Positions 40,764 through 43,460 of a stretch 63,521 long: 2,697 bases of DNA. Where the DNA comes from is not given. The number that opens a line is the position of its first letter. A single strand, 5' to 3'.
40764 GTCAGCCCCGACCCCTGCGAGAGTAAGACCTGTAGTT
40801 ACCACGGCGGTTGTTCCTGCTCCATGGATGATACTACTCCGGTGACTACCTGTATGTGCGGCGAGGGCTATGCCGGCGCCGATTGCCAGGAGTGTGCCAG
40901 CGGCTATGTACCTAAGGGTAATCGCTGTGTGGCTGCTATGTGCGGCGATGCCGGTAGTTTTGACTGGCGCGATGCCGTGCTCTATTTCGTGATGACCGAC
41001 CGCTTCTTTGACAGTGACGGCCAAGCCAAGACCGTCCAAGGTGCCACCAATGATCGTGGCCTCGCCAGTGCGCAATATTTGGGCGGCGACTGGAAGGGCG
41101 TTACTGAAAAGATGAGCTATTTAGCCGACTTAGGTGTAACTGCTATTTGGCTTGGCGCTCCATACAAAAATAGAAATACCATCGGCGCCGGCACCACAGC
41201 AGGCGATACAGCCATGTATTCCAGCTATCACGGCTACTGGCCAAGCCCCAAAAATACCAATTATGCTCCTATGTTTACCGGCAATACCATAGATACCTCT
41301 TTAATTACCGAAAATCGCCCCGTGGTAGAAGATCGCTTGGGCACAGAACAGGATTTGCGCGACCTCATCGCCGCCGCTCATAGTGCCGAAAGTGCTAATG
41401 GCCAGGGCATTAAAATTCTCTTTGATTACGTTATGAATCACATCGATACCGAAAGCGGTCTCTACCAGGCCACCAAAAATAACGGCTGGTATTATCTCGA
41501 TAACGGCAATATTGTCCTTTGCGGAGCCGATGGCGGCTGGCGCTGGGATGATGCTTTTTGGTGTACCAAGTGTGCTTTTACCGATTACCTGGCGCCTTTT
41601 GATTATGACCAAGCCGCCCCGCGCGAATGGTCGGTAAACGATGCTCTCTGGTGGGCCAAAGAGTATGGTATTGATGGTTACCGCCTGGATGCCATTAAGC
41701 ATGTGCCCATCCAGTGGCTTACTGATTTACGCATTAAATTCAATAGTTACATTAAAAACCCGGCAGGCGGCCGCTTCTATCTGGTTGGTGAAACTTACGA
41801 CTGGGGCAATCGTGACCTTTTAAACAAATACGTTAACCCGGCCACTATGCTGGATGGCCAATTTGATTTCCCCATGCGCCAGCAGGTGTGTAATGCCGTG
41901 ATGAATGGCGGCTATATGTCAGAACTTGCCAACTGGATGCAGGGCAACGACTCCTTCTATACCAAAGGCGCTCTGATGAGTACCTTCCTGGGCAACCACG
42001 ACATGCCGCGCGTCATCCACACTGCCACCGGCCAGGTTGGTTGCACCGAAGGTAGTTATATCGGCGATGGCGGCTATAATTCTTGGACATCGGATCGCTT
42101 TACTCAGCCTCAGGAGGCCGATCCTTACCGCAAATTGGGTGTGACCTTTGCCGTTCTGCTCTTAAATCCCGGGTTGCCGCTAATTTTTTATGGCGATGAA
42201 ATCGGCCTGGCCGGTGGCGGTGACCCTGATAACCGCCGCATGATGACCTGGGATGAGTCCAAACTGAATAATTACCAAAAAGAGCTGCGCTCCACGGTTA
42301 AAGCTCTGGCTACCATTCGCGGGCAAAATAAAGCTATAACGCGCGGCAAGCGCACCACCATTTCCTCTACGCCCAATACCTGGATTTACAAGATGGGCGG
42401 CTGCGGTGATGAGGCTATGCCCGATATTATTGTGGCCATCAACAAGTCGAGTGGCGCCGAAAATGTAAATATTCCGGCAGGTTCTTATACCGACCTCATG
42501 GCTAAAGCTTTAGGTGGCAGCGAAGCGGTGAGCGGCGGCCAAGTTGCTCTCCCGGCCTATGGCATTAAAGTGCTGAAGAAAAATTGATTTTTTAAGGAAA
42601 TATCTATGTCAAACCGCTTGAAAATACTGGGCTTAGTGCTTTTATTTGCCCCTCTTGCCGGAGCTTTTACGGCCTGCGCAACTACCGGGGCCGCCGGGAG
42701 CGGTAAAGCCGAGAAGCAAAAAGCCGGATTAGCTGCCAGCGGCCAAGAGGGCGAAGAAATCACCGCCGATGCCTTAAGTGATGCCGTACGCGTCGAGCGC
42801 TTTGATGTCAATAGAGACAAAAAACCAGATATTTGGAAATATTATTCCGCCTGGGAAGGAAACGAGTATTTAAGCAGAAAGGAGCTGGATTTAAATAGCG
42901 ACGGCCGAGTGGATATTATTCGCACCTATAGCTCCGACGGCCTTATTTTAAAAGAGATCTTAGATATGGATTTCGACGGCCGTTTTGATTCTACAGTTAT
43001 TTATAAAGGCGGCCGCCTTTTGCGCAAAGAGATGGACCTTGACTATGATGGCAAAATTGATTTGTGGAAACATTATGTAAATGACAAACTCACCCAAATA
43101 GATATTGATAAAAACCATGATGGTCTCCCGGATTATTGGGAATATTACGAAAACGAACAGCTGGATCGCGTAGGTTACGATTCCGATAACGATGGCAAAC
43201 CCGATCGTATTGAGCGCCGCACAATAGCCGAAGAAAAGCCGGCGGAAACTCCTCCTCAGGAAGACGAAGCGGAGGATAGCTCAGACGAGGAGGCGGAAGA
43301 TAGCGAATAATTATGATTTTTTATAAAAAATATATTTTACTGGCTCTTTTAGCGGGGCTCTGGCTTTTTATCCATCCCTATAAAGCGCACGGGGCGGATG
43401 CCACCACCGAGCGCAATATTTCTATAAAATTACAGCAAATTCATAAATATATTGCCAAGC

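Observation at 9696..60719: Four dispersed Cys-rich lipoproteins form a paralogous family covering 36% of the window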

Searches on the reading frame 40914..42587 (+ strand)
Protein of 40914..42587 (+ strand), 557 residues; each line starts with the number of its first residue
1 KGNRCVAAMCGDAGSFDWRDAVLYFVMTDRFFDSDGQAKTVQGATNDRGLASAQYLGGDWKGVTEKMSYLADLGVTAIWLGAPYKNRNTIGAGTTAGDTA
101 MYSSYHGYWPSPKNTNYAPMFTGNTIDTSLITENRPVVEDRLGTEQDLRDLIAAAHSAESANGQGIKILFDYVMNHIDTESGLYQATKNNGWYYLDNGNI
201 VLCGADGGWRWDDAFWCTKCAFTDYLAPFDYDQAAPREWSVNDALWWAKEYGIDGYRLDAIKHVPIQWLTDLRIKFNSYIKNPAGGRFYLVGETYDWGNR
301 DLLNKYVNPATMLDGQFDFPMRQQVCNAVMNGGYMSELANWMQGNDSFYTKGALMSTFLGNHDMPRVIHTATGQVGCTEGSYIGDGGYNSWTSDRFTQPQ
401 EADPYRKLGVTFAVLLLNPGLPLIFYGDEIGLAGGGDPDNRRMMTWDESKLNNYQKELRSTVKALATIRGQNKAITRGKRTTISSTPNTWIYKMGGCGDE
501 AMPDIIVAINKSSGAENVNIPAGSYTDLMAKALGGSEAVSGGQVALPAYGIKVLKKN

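Call 65: search_solved_structures(query=window:40914-42587:+, max_evalue=1e-10, show_alignments=1)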
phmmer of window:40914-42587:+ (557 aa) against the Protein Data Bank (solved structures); distinct sequences matched with E-value up to 1e-10: 102 (the best 60 are shown).
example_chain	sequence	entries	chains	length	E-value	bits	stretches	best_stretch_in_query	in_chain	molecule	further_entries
1cyg_A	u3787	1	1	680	1.5e-33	119.3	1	13-111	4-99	CYCLODEXTRIN GLUCANOTRANSFERASE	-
4e2o_A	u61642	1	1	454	8.5e-32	113.4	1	138-368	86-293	Alpha-amylase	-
5a2b_A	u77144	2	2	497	3.7e-30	108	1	138-369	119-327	ANOXYBACILLUS ALPHA-AMYLASE | ALPHA-AMYLASE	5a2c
5a2a_A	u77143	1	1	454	4.5e-30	107.7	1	138-369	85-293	APO FORM OF ANOXYBACILLUS ALPHA-AMYLASES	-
6cgt_A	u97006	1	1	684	5.2e-30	107.5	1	21-369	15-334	CYCLODEXTRIN GLYCOSYLTRANSFERASE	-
1cgt_A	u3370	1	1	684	9e-30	106.8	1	21-369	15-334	CYCLODEXTRIN GLYCOSYL-TRANSFERASE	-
4cgt_A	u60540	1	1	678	1.1e-29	106.4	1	20-116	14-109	CYCLODEXTRIN GLYCOSYLTRANSFERASE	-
3cgt_A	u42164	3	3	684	1.3e-29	106.2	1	21-369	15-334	CYCLODEXTRIN GLYCOSYLTRANSFERASE | PROTEIN (CYCLODEXTRIN-GLYCOSYLTRANSFERASE)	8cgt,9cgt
1cgu_A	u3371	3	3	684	9.2e-29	103.4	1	21-369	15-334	CYCLODEXTRIN GLYCOSYL-TRANSFERASE | CYCLODEXTRIN GLYCOSYLTRANSFERASE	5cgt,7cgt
1cxl_A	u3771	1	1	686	1.7e-28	102.5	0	20-116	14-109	PROTEIN (CYCLODEXTRIN-GLYCOSYLTRANSFERASE)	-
1dtu_A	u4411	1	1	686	2.5e-28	102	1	20-367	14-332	PROTEIN (CYCLODEXTRIN GLYCOSYLTRANSFERASE)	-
1cgv_A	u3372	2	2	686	2.7e-28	101.9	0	20-116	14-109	CYCLOMALTODEXTRIN GLUCANOTRANSFERASE | CYCLODEXTRIN GLYCOSYLTRANSFERASE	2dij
1cgx_A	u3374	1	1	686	2.8e-28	101.8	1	20-367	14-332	CYCLOMALTODEXTRIN GLUCANOTRANSFERASE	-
1kcl_A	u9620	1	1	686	3.7e-28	101.4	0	20-116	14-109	Cyclodextrin glycosyltransferase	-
1tcm_A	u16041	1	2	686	3.8e-28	101.4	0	20-116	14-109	CYCLODEXTRIN GLYCOSYLTRANSFERASE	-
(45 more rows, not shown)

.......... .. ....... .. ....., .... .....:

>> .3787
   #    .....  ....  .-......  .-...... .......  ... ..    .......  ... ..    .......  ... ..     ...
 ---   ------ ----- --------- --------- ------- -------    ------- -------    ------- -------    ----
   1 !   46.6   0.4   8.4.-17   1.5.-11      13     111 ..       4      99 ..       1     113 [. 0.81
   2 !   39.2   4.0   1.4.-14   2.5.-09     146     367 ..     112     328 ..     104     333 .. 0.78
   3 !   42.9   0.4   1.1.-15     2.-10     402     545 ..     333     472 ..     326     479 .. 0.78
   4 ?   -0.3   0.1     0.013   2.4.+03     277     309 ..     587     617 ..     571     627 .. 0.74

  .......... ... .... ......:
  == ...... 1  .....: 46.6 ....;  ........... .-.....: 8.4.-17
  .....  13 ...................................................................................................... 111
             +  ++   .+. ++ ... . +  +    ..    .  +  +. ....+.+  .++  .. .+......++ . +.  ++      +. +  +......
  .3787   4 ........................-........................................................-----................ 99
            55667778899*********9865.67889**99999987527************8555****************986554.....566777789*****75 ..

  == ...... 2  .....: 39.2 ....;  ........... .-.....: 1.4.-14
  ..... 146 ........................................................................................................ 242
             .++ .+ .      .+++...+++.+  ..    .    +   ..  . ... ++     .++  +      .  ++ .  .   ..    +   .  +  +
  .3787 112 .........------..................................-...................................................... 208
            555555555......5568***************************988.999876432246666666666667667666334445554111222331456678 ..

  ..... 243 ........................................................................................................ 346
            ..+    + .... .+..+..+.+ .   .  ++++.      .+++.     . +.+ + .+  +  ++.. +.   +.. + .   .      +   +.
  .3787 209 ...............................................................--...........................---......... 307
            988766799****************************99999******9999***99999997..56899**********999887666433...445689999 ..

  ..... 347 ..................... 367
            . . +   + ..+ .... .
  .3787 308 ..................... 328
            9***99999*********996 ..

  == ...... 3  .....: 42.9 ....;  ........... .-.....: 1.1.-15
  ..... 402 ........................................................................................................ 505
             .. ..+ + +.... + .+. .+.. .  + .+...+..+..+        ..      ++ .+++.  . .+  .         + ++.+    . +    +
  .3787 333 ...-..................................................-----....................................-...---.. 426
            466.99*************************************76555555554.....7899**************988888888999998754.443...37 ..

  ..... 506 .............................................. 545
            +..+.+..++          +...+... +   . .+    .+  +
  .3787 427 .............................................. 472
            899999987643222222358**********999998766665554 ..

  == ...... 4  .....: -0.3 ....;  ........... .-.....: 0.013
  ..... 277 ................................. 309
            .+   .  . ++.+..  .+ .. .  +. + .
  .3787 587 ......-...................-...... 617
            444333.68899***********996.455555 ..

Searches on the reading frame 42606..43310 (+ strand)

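Call 12: search_protein_families(library=pfam, proteins=[window:42606-43310:+], max_evalue=0.0001)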
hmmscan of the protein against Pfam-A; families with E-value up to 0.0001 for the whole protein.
window:42606-43310:+ (234 aa): 0 families

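Call 82: search_protein_families(library=ncbifam, proteins=[window:42606-43310:+], max_evalue=0.001)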
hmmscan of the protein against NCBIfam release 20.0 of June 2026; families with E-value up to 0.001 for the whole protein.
window:42606-43310:+ (234 aa): 1 family
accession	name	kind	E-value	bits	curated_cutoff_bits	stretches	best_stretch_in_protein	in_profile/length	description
NF050087.1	Lsa25.6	equivalog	4.4e-09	36.2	150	1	92-184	56-152/196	Lsa25.6 family adhesin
